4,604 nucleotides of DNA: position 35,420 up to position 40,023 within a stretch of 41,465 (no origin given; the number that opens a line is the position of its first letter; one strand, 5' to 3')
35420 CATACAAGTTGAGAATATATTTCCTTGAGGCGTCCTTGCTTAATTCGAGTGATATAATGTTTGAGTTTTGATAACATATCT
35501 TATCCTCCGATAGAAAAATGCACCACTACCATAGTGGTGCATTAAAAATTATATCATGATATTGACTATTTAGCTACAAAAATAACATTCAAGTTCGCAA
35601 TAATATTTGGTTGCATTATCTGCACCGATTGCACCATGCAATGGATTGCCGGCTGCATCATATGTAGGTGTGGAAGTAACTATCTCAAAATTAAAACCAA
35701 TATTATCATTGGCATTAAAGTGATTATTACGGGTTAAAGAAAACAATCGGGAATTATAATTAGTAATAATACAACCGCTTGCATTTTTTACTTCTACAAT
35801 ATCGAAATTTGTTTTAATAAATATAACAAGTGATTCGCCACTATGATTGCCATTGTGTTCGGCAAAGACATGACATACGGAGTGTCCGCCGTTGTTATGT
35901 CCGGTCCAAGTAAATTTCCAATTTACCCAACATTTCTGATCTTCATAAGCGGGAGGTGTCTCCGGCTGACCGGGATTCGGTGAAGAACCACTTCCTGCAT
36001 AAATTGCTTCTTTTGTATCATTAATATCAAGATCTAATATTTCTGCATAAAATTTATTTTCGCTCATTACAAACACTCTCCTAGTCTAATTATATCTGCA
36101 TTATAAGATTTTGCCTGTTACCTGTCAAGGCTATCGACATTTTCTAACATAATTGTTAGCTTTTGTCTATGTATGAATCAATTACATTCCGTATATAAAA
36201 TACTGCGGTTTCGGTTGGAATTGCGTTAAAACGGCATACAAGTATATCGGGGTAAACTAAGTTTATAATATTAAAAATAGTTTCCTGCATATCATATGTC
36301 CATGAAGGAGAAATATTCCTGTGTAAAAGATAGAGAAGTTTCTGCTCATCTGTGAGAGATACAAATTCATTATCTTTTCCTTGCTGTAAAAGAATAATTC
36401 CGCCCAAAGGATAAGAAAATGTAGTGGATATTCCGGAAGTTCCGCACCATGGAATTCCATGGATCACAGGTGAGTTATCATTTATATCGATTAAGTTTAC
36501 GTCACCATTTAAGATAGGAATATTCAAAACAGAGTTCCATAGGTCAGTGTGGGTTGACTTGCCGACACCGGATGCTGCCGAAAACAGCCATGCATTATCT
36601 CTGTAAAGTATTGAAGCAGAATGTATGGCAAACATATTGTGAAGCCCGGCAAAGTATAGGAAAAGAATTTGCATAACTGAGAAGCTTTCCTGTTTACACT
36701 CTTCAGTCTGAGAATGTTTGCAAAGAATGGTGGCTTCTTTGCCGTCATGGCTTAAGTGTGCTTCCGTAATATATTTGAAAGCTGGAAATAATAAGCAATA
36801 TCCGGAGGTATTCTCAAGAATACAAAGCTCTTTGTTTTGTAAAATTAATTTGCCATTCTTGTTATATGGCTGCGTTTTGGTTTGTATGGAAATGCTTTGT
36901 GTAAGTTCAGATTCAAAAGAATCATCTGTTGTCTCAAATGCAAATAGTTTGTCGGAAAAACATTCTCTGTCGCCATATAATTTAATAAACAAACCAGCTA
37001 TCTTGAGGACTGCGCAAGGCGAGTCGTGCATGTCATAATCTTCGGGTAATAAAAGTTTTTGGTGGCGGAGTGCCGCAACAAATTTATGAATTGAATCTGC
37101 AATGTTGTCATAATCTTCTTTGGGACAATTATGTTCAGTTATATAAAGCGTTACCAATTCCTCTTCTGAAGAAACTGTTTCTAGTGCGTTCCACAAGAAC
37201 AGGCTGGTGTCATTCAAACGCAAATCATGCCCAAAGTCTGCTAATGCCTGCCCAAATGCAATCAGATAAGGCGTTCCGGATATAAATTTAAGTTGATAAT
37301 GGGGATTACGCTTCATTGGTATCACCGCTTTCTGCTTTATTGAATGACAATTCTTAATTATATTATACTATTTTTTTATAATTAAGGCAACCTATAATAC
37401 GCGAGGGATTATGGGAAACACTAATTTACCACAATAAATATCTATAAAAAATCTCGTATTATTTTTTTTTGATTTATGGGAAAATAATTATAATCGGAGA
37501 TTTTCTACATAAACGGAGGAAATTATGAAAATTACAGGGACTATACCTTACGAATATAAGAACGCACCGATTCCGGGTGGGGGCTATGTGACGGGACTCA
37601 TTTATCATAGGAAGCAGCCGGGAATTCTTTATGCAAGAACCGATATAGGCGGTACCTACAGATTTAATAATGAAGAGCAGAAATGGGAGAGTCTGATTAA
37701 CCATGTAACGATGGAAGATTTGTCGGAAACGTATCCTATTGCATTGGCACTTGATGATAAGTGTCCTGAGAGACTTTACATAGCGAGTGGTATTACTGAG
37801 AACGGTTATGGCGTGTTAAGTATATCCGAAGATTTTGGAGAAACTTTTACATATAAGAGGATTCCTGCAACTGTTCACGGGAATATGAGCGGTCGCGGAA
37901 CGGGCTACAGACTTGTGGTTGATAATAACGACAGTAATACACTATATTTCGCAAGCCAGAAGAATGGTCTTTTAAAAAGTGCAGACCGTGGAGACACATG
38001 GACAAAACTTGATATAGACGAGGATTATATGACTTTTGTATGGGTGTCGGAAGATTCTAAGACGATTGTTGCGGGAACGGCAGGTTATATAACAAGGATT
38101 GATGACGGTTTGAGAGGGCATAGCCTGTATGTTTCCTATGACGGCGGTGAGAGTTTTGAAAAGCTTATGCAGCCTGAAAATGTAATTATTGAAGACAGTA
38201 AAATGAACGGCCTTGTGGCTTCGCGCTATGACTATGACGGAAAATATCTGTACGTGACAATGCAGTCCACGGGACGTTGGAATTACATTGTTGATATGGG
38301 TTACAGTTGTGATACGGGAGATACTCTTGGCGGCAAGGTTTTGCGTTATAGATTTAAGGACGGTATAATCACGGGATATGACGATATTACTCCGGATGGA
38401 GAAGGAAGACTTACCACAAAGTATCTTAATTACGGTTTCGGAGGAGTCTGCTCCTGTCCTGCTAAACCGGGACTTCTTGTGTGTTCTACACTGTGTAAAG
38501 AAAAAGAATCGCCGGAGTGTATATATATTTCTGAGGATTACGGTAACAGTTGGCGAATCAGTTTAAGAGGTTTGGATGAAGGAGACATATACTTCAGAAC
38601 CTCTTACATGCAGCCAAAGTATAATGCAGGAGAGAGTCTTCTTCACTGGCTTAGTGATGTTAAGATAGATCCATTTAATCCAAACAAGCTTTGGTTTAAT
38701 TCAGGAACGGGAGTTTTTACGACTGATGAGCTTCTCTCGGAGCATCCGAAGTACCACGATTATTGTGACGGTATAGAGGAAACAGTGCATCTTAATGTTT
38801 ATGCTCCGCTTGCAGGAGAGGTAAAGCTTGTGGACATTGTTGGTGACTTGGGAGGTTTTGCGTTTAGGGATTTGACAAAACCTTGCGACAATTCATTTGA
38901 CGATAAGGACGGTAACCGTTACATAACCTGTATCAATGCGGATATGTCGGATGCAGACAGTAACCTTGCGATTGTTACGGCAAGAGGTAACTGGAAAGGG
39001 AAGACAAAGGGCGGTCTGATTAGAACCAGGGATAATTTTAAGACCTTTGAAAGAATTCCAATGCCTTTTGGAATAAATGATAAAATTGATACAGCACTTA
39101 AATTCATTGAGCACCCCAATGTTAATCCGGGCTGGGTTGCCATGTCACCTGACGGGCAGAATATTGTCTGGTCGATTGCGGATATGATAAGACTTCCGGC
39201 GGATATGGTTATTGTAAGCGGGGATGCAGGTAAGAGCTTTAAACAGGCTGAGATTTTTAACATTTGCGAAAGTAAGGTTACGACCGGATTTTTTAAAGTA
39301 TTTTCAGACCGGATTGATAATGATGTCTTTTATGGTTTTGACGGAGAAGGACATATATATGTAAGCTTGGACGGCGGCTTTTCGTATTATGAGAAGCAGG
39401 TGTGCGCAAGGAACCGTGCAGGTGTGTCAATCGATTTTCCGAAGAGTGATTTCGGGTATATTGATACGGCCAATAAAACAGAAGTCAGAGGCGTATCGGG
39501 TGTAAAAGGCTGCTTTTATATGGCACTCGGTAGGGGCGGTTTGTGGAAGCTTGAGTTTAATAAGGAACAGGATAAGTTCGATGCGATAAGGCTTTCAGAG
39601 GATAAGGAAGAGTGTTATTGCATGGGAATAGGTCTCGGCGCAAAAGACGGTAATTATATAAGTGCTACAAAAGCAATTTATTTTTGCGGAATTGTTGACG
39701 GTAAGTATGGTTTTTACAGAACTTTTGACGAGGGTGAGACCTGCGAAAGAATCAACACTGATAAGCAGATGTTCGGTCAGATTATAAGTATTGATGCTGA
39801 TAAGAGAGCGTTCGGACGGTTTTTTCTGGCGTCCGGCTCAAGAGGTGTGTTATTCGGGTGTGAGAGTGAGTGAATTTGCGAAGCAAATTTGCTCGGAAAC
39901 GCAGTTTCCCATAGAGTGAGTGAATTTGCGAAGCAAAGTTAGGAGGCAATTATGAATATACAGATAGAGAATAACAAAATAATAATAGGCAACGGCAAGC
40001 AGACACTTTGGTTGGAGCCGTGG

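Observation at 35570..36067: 165-aa candidate substrate: lantibiotic-like leader, Pro/Gly linker, His-rich domain and terminal CxxxCxxC-Ser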

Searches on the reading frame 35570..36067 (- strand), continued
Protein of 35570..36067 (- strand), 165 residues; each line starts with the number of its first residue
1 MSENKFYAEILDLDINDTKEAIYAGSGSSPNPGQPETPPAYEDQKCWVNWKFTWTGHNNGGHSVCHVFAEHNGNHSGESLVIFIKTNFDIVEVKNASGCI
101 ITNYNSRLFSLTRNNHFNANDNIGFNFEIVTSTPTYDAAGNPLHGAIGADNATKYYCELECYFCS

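Call 78: fold_search(model_id=the predicted structure, library=viral)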
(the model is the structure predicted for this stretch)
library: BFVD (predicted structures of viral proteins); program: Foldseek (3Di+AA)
matches with E <= 10: 799; with E <= 0.001: 1
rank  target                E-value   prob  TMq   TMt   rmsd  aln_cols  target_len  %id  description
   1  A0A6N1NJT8            8.8e-04  1.00  0.43  0.20   5.3       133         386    9  Uncharacterized protein [Tupanvirus deep ocean]
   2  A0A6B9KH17            2.5e-03  0.97  0.32  0.23   7.7       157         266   14  Uncharacterized protein [Atrato Sobemo-like virus 1]
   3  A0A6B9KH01            2.9e-03  1.00  0.35  0.30   7.3       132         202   14  Uncharacterized protein [Atrato Sobemo-like virus 4]
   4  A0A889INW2            3.4e-03  1.00  0.37  0.35   7.0       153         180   11  Uncharacterized protein [Evros sobemo-like virus]
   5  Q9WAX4                3.6e-03  1.00  0.36  0.09   7.3       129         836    8  VChti-1 [Chlorella virus]
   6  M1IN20                6.5e-03  0.99  0.35  0.12   5.2       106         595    8  (no name in the UniProt tables at hand)
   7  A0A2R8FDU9            6.9e-03  0.98  0.32  0.20   7.5       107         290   14  Collagen-like protein [Brazilian cedratvirus IHUMI]
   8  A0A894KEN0            1.2e-02  0.87  0.32  0.22  12.2       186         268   10  (no name in the UniProt tables at hand)
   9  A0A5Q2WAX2            1.3e-02  0.97  0.33  0.20  17.2       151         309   10  (no name in the UniProt tables at hand)
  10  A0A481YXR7            1.3e-02  1.00  0.46  0.13   4.1       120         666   12  Glycosyl hydrolase family 18 [Marseillevirus LCMAC201]
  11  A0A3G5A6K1            1.5e-02  0.99  0.37  0.15   9.9       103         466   12  Chitinase, GH18 family [Homavirus sp.]
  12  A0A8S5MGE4            1.5e-02  0.89  0.28  0.12  11.6       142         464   15  PknB-like protein [Podoviridae sp. ctqve24]
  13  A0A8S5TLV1            1.6e-02  0.75  0.30  0.13  10.2       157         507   13  Uncharacterized protein [Podoviridae sp. ctO1718]
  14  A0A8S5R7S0            1.7e-02  1.00  0.32  0.31   4.0        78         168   14  Uncharacterized protein [virus sp. ctah610]
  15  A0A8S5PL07            2.1e-02  0.63  0.24  0.20  11.0       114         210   15  Tail fiber protein [Siphoviridae sp. ctL0q1]
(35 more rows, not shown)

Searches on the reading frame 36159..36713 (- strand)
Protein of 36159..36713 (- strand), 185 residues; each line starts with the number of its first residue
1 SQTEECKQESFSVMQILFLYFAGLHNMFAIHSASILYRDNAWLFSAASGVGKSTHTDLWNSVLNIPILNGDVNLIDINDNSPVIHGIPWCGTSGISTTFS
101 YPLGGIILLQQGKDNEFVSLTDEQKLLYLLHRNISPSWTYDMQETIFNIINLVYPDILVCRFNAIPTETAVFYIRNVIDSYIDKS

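Call 83: search_solved_structures(query=A3, max_evalue=10, show_alignments=3)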
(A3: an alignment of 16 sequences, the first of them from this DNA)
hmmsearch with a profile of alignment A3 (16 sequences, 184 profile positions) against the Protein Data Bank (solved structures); distinct sequences matched with E-value up to 10: 1.
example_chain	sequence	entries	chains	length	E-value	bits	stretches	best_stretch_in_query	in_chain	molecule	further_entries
1t9h_A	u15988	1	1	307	0.052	16.3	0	36-54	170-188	Probable GTPase engC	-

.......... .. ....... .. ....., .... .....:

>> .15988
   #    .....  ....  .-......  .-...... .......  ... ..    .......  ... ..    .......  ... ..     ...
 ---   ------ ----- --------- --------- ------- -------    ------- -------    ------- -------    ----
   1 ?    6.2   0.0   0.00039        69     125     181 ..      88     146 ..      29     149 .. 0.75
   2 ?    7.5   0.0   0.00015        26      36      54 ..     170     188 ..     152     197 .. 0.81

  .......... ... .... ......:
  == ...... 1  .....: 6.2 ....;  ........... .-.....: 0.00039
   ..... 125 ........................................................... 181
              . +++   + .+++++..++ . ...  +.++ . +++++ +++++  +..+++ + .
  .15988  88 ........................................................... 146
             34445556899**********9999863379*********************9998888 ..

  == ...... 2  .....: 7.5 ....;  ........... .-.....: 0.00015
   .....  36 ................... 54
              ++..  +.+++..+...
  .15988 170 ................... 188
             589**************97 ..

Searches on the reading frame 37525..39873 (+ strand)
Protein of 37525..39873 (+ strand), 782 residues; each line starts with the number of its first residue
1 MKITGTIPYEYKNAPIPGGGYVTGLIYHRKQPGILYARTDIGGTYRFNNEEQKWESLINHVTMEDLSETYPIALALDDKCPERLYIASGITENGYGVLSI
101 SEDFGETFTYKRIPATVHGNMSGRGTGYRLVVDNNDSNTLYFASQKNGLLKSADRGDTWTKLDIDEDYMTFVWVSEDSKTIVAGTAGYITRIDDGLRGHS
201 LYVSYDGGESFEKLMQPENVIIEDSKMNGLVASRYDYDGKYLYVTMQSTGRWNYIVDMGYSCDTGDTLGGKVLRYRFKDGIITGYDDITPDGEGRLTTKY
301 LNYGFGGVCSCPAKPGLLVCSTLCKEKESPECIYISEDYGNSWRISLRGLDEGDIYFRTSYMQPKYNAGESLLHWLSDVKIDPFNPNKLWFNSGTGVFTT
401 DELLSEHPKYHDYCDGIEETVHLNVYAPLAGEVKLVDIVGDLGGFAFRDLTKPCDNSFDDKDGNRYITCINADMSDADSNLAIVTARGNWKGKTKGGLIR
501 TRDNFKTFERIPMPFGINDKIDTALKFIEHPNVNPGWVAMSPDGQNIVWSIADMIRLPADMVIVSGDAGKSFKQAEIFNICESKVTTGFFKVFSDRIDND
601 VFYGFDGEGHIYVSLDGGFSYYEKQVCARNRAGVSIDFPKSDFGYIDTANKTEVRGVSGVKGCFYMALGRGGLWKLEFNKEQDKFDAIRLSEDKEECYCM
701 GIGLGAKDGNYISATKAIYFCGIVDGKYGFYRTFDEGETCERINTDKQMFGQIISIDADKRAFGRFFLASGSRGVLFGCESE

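Call 3: search_protein_families(library=pfam, proteins=[window:37525-39873:+], max_evalue=1)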
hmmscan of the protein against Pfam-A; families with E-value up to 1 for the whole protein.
window:37525-39873:+ (782 aa): 5 families
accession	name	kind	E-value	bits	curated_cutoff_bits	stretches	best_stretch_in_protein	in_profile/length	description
PF15902.12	Sortilin-Vps10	-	6.6e-14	52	33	2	98-216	3-114/446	Sortilin, neurotensin receptor 3,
PF24316.1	Tli3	-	0.00042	21.1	27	0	323-346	76-98/129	T6SS Tli3 immunity protein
PF02012.26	BNR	-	0.0025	18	27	0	202-213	1-12/12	BNR/Asp-box repeat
PF15899.11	BNR_6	-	0.12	13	27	0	333-343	1-11/14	BNR-Asp box repeat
PF07676.18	PD40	-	0.18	12.3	20.9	0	538-550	14-26/38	WD40-like Beta Propeller Repeat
